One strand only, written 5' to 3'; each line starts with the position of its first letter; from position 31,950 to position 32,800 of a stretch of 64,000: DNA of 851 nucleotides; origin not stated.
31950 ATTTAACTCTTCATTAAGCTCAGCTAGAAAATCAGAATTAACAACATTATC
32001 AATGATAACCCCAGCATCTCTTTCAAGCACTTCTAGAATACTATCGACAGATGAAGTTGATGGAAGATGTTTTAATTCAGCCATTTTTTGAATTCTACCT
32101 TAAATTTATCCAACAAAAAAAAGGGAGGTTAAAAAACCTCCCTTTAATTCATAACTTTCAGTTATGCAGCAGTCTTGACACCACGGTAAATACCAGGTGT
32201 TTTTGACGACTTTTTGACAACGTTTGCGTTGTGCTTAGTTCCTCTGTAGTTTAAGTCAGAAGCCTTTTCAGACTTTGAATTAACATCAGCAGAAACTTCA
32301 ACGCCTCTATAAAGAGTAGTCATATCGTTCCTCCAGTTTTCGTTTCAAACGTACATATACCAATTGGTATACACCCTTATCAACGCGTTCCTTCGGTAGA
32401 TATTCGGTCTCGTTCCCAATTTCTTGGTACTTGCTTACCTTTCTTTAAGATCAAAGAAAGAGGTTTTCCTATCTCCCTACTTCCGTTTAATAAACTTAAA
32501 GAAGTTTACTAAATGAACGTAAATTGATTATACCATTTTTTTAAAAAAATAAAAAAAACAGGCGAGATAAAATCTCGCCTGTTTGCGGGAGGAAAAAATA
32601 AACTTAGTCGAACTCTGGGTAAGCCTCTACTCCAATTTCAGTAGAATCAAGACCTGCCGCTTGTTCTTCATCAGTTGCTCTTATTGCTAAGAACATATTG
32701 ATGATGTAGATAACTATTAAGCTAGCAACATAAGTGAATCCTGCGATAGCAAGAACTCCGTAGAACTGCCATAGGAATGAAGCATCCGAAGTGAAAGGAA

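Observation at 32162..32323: Unannotated 53-aa ORF with three YRG repeats as the riboswitch-controlled gene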

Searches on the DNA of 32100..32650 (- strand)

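Call 7: search_rna_families(source=window, start=32100, end=32650, threshold=evalue, max_evalue=10, show_alignments=6)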
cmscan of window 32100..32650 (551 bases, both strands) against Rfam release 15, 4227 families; matches with E-value up to 10: 29.
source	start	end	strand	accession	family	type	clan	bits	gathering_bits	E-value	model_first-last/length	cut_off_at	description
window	32382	32521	-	RF01739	Glutamine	Cis-reg; riboswitch;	-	37.6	35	1.3e-06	1-53/53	no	Glutamine riboswitch aptamer (glnA leader)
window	32507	32591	+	RF02029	sraA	Gene; sRNA;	-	32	56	0.0044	1-95/95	no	sraA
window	32108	32218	-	RF00558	L20_leader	Cis-reg; leader;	-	25.9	58.7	0.0063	1-127/127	no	Ribosomal protein L20 leader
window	32427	32531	-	RF02320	TtnuHACA13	Gene; snRNA; snoRNA; HACA-box;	-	25.9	100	0.021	1-134/134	no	Tetrahymena snoRNA TtnuHACA13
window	32516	32595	+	RF01774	rpsL_ricks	Cis-reg; leader;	-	25.3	60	1.3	1-131/131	no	Rickettsia rpsL leader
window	32469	32584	+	RF02921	RT-14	Gene; sRNA;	-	24.6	48.1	0.36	1-144/144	no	RT-14 RNA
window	32100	32156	+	RF02029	sraA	Gene; sRNA;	-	24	56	0.23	39-95/95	5'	sraA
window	32441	32503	-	RF01597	snoR22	Gene; snRNA; snoRNA; CD-box;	-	23.1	50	1.1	1-83/83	no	small nucleolar RNA snoR22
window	32110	32206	+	RF01808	MicX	Gene; sRNA;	-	21.9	75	0.012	1-194/194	no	MicX Vibrio cholerae sRNA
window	32485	32589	+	RF02449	ncr1015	Gene; sRNA;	-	21.3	60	1.6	1-121/121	no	Bacillus sRNA ncr1015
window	32543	32610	-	RF02454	ncr982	Gene; sRNA;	-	20.6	50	2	1-79/79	no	Bacillus sRNA ncr982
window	32496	32585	+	RF01820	RsaE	Gene; sRNA;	-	20.5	79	0.53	1-112/112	no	RNA Staph. aureus E (RoxS)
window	32470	32584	-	RF02322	TtnuHACA15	Gene; snRNA; snoRNA; HACA-box;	-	19.1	100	0.97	5-112/117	no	Tetrahymena snoRNA TtnuHACA15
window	32100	32153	+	RF02059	STnc50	Gene; sRNA;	-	18.5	55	2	29-84/84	5'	Salmonella enterica sRNA STnc40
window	32514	32624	+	RF03096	RAGATH-19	Gene; sRNA;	-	18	85.6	2.4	1-141/141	no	RAGATH-19 RNA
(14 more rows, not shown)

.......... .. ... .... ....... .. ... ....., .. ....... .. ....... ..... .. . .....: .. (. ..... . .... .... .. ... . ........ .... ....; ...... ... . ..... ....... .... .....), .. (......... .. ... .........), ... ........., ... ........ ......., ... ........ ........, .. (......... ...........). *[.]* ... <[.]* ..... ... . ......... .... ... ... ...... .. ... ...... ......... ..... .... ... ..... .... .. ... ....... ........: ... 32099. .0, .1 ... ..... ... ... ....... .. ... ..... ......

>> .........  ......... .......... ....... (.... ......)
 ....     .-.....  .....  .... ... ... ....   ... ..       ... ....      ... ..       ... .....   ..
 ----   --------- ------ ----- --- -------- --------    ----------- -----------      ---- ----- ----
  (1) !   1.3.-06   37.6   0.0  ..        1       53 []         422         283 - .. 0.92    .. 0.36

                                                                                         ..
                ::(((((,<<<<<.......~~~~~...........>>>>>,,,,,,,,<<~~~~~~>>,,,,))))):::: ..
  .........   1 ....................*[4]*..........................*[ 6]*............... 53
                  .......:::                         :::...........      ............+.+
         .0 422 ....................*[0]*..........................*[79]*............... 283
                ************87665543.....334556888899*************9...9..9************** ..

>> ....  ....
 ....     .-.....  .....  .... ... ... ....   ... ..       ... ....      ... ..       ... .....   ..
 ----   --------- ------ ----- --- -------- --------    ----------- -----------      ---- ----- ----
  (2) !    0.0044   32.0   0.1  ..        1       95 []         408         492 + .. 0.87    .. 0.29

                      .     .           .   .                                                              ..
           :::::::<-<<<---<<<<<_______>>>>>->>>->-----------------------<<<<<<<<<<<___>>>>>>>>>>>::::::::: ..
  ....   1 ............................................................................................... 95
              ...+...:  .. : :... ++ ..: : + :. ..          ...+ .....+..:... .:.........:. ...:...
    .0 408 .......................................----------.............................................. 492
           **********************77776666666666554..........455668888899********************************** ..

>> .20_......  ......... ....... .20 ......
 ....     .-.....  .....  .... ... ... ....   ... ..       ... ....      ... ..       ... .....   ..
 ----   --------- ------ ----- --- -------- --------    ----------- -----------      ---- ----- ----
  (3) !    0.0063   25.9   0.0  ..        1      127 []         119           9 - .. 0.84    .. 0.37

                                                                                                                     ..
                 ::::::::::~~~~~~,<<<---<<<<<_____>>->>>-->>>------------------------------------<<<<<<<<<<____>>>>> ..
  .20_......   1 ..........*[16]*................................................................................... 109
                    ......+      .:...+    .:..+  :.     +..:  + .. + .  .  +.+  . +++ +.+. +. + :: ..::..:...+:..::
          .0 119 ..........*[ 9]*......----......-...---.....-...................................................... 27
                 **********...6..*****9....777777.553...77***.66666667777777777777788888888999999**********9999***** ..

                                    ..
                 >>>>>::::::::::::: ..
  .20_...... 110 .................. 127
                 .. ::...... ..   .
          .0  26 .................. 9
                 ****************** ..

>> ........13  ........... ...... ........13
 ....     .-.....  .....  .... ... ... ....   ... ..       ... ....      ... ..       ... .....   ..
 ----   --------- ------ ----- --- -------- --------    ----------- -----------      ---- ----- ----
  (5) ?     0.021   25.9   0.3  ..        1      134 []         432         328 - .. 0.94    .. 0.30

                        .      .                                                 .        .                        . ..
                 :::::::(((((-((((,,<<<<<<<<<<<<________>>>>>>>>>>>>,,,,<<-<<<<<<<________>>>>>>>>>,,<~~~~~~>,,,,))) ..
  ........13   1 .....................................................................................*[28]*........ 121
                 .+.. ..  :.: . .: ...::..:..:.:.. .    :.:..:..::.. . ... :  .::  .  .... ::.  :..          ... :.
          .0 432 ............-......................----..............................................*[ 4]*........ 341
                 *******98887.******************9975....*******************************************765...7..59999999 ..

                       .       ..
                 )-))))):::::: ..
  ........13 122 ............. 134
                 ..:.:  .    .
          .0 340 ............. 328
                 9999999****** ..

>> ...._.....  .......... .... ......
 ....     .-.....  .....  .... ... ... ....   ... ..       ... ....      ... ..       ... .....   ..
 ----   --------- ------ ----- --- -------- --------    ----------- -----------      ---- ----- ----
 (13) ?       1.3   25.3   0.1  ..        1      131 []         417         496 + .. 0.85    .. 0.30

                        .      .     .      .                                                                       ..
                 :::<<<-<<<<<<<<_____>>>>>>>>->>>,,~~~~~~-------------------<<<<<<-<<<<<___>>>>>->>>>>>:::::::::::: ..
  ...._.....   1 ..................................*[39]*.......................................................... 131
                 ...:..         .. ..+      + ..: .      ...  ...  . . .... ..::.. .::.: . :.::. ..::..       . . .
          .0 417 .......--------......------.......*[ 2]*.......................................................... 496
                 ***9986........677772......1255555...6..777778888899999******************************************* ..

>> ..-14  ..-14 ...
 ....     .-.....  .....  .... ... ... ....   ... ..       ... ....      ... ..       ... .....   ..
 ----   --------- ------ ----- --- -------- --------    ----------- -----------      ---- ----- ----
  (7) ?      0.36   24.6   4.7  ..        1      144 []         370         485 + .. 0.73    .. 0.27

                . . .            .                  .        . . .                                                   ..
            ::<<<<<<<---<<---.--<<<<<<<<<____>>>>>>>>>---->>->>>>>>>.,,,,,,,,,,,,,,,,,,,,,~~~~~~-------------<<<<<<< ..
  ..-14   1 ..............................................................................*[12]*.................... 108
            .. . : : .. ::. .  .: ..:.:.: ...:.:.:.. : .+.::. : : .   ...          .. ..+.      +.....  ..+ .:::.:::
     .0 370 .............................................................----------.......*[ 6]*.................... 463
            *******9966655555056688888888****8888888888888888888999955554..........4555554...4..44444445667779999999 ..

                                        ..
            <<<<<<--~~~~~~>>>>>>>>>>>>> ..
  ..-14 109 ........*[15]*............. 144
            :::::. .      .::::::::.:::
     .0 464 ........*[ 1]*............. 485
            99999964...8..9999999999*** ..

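Call 38: search_rna_families(sources=[L014, L017, L018, L019, L012, L001], threshold=gathering)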
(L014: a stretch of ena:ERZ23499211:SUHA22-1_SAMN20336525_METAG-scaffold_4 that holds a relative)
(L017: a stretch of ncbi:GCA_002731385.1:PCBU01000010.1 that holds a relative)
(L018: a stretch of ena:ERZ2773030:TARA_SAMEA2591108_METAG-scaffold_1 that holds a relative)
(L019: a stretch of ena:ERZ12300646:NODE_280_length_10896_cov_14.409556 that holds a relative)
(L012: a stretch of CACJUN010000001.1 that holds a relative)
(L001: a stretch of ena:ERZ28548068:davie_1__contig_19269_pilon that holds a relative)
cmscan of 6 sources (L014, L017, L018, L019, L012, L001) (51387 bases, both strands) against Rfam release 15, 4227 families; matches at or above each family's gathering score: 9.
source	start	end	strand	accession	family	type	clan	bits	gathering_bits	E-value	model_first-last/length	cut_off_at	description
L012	1905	1976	+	RF00005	tRNA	Gene; tRNA;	CL00001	62.7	29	2.6e-11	1-71/71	no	tRNA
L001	3909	3980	+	RF00005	tRNA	Gene; tRNA;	CL00001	62.7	29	2.6e-11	1-71/71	no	tRNA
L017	6082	6153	-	RF00005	tRNA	Gene; tRNA;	CL00001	57.9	29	5.3e-10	1-71/71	no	tRNA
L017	3900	3977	+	RF01739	Glutamine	Cis-reg; riboswitch;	-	48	35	1.6e-07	1-53/53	no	Glutamine riboswitch aptamer (glnA leader)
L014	3843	3969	+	RF01739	Glutamine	Cis-reg; riboswitch;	-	46.9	35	3.3e-07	1-53/53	no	Glutamine riboswitch aptamer (glnA leader)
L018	3842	3974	+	RF01739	Glutamine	Cis-reg; riboswitch;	-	44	35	2.1e-06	1-53/53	no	Glutamine riboswitch aptamer (glnA leader)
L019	2215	2347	+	RF01739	Glutamine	Cis-reg; riboswitch;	-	44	35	2.1e-06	1-53/53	no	Glutamine riboswitch aptamer (glnA leader)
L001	5803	5942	+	RF01739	Glutamine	Cis-reg; riboswitch;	-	40.7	35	1.7e-05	1-53/53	no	Glutamine riboswitch aptamer (glnA leader)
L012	3803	3942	+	RF01739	Glutamine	Cis-reg; riboswitch;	-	40.6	35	1.7e-05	1-53/53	no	Glutamine riboswitch aptamer (glnA leader)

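Call 47: search_dna_similar(query=L014:1-7900:+, collection=phages, mode=distant, max_rows=15)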
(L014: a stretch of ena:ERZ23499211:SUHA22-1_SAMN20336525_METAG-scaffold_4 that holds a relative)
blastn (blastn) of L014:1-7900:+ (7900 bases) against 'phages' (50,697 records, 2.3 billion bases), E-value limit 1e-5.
Records with a match: 2051; places in all: 2056; records where one place covers at least 80% of the query: 0.
Best place of each record, by identity: 80-90% 7; 60-80% 2044.
By first word of the organism name: Escherichia 666; Synechococcus 297; Klebsiella 291; Vibrio 129; Shigella 84; Salmonella 73; Acinetobacter 60; Cyanophage 56; Enterobacter 56; Enterobacteria 53; and 39 more.
By host as written in the record: - 406; Escherichia coli 288; Klebsiella pneumoniae 96; Synechococcus 88; Synechococcus sp. 32; Escherichia coli O157:H7 30; Escherichia coli B 28; Escherichia coli str. K-12 substr. MG1655 26; and 437 more.
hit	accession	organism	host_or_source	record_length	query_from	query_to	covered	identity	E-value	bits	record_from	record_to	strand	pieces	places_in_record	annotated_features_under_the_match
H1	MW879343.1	Erwinia phage pEa_SNUABM_44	Erwinia amylovora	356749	35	3321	37%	65.5%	1e-85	584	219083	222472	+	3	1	hypothetical protein (x2)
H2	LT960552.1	Yersinia phage fHe-Yen9-03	-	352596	9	3360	35%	65.9%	2e-84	611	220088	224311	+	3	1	g301: Ribonucleotide reductase of class Ia (aerobic), alpha subunit | g303: Ribonucleotide reductase of class Ia (aerobic), beta subunit | g302: hypothetical protein | g301: minus_10_signal | g301: minus_35_signal | and 1 other names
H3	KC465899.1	Pelagibacter phage HTVC008M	Candidatus Pelagibacter ubique HTCC1062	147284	384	3361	34%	65.8%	3e-81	590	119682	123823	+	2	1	ribonucleotide reductase class Ia alpha subunit | ribonucleotide reductase class Ia beta subunit | PurM | hypothetical protein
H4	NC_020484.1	Pelagibacter phage HTVC008M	Candidatus Pelagibacter ubique HTCC1062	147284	384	3361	34%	65.8%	3e-81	590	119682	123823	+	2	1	ribonucleotide reductase large subunit | ribonucleoside diphosphate reductase small subunit | ferredoxin | hypothetical protein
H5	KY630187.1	Serratia phage BF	Serratia marcescens UCC2017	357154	35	3321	33%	66.7%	2e-83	691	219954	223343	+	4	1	ribonucleotide-diphosphate reductase alpha subunit | ribonucleotide-diphosphate reductase subunit beta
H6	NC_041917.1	Serratia phage BF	Serratia marcescens UCC2017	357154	35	3321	33%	66.7%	2e-83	691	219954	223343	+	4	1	ribonucleotide reductase | ribonucleoside diphosphate reductase small subunit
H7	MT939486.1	Erwinia phage pEa_SNUABM_12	Erwinia amylovora SNUABM_01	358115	35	3321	33%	66.6%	1e-80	678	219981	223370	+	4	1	putative aerobic ribonucleotide-diphosphate reductase alpha subunit | putative aerobic ribonucleotide-diphosphate reductase beta subunit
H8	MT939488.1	Erwinia phage pEa_SNUABM_50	Erwinia amylovora SNUABM_01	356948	35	3321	33%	66.6%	1e-80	678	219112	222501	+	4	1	putative aerobic ribonucleoside-diphosphate reductase alpha subunit | putative aerobic ribonucleoside-diphosphate reductase beta subunit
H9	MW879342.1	Erwinia phage pEa_SNUABM_19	Erwinia amylovora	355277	35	3321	33%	66.6%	1e-80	678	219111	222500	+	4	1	hypothetical protein (x2)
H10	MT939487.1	Erwinia phage pEa_SNUABM_47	Erwinia amylovora SNUABM_01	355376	35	3321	33%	66.6%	9e-82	679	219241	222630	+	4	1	putative aerobic ribonucleotide-diphosphate reductase alpha subunit | putative aerobic ribonucleotide-diphosphate reductase beta subunit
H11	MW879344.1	Erwinia phage pEa_SNUABM_49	Erwinia amylovora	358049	35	3321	33%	66.6%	9e-82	674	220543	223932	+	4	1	hypothetical protein | ribonucleoside-diphosphate reductase subunit beta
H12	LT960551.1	Yersinia phage fHe-Yen9-04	-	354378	9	3360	32%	67.1%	7e-83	718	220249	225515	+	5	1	g296: Ribonucleotide reductase of class Ia (aerobic), alpha subunit | g297: hypothetical protein | g299: hypothetical protein | g298: Ribonucleotide reductase of class Ia (aerobic), beta subunit | g300: Ribonucleotide reductase of class Ia (aerobic), beta subunit | and 1 other names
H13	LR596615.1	Yersinia phage fHe-Yen9-04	-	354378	9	3360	32%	67.1%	7e-83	718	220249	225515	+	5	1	g296: Ribonucleotide reductase of class Ia (aerobic), alpha subunit | g297: hypothetical protein | g299: hypothetical protein | g298: Ribonucleotide reductase of class Ia (aerobic), beta subunit | g300: Ribonucleotide reductase of class Ia (aerobic), beta subunit | and 1 other names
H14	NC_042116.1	Yersinia phage fHe-Yen9-04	-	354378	9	3360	32%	67.1%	7e-83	718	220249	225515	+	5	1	g296: ribonucleotide reductase | g297: hypothetical protein | g299: hypothetical protein | g298: ribonucleoside diphosphate reductase small subunit | g300: Ribonucleotide reductase of class Ia (aerobic), beta subunit | and 1 other names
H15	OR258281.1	Xanthomonas phage XaC1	Xanthomonas vesicatoria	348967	66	3360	32%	63.9%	7e-58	380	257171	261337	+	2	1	ribonucleotide reductase | ribonucleotide-diphosphate reductase subunit beta | hypothetical protein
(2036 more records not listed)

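Call 71: search_dna_similar(query=L014:3835-4170:+, collection=phages, mode=distant, max_evalue=0.01, max_rows=30)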
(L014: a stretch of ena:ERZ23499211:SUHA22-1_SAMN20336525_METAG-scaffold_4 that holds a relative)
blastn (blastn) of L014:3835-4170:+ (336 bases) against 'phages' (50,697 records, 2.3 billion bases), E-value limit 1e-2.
No match.

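Call 78: search_rna_families(sources=[L022, L023, L024, L025, L058, L054, L037], threshold=gathering)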
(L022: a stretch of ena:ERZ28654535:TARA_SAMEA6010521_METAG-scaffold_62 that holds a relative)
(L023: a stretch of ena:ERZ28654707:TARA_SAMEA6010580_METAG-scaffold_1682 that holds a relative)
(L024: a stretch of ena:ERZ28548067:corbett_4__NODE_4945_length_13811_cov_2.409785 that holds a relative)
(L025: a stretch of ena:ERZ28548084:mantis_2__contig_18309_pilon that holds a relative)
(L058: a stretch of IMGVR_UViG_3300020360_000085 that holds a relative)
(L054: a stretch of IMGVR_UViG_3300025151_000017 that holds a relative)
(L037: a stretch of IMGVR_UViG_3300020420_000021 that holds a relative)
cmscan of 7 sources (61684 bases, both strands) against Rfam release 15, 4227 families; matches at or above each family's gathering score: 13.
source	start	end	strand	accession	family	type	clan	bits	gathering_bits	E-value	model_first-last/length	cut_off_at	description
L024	1388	1460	+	RF00005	tRNA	Gene; tRNA;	CL00001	75.2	29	1.1e-14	1-71/71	no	tRNA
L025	1387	1459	+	RF00005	tRNA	Gene; tRNA;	CL00001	75.2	29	1.1e-14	1-71/71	no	tRNA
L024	3908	3968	+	RF01739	Glutamine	Cis-reg; riboswitch;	-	62.5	35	1.8e-11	1-53/53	no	Glutamine riboswitch aptamer (glnA leader)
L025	3908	3968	+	RF01739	Glutamine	Cis-reg; riboswitch;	-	62.5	35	1.8e-11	1-53/53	no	Glutamine riboswitch aptamer (glnA leader)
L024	3969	4021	+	RF01739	Glutamine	Cis-reg; riboswitch;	-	59.9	35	9.9e-11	1-53/53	no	Glutamine riboswitch aptamer (glnA leader)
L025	3969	4021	+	RF01739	Glutamine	Cis-reg; riboswitch;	-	59.9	35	9.9e-11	1-53/53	no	Glutamine riboswitch aptamer (glnA leader)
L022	5984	6055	-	RF00005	tRNA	Gene; tRNA;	CL00001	57.9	29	6.4e-10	1-71/71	no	tRNA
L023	4527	4598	-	RF00005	tRNA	Gene; tRNA;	CL00001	57.9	29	6.4e-10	1-71/71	no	tRNA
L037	7320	7442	+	RF01739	Glutamine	Cis-reg; riboswitch;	-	49.1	35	9.6e-08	1-53/53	no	Glutamine riboswitch aptamer (glnA leader)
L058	12914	13036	-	RF01739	Glutamine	Cis-reg; riboswitch;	-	49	35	1e-07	1-53/53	no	Glutamine riboswitch aptamer (glnA leader)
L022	3809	3940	+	RF01739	Glutamine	Cis-reg; riboswitch;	-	46.3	35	5.6e-07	1-53/53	no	Glutamine riboswitch aptamer (glnA leader)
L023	2352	2483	+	RF01739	Glutamine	Cis-reg; riboswitch;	-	45.8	35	8e-07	1-53/53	no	Glutamine riboswitch aptamer (glnA leader)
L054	5228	5351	+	RF01739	Glutamine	Cis-reg; riboswitch;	-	40.8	35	1.9e-05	1-53/53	no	Glutamine riboswitch aptamer (glnA leader)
